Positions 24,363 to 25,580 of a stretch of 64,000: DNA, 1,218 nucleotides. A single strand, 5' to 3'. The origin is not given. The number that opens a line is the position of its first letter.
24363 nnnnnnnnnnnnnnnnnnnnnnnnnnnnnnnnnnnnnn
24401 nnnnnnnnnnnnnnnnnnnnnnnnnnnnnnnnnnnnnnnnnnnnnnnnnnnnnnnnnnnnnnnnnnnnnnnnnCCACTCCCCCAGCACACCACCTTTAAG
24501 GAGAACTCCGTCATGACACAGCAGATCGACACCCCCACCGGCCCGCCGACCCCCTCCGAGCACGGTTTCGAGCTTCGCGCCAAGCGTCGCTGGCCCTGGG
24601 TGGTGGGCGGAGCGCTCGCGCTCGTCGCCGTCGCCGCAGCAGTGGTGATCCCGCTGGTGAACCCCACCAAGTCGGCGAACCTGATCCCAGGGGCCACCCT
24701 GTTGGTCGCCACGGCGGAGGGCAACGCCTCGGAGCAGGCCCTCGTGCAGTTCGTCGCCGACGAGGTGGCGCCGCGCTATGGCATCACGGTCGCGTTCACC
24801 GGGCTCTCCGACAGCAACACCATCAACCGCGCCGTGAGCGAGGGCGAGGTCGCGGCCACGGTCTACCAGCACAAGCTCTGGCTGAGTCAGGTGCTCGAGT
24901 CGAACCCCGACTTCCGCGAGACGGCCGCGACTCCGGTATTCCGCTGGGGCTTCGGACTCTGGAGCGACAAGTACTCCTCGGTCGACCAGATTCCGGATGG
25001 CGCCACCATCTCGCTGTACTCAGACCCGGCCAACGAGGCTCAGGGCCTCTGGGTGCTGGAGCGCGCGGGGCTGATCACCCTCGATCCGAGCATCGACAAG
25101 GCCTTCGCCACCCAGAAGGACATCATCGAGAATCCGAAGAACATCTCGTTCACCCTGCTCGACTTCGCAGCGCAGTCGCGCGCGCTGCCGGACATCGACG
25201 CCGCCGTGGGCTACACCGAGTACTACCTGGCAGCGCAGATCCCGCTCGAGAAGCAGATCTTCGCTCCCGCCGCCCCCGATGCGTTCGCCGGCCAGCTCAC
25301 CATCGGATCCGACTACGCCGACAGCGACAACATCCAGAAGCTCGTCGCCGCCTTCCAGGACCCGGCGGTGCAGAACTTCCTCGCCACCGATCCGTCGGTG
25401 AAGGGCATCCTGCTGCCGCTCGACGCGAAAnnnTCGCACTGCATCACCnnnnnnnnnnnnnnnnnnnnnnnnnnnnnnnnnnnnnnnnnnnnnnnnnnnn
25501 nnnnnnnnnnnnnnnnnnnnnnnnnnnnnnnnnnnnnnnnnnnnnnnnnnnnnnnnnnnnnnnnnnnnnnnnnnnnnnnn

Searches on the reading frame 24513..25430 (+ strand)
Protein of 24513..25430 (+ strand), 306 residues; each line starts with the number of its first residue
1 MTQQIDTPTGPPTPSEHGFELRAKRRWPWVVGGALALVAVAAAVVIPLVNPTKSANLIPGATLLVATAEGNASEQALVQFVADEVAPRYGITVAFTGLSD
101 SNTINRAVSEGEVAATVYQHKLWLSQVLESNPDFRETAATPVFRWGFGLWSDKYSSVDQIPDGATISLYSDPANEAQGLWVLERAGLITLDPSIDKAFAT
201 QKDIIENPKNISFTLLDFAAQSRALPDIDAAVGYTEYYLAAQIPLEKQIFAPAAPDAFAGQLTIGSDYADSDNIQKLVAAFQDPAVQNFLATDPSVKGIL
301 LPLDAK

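Call 13: search_protein_families(library=pfam, proteins=[window:24513-25430:+], max_evalue=0.001)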
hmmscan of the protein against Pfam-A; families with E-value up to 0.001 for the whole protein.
window:24513-25430:+ (306 aa): 1 family
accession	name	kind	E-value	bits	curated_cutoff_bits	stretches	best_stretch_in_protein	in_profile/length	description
PF03180.19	Lipoprotein_9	-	5.1e-43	147.4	27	1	72-293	8-227/236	NlpA lipoprotein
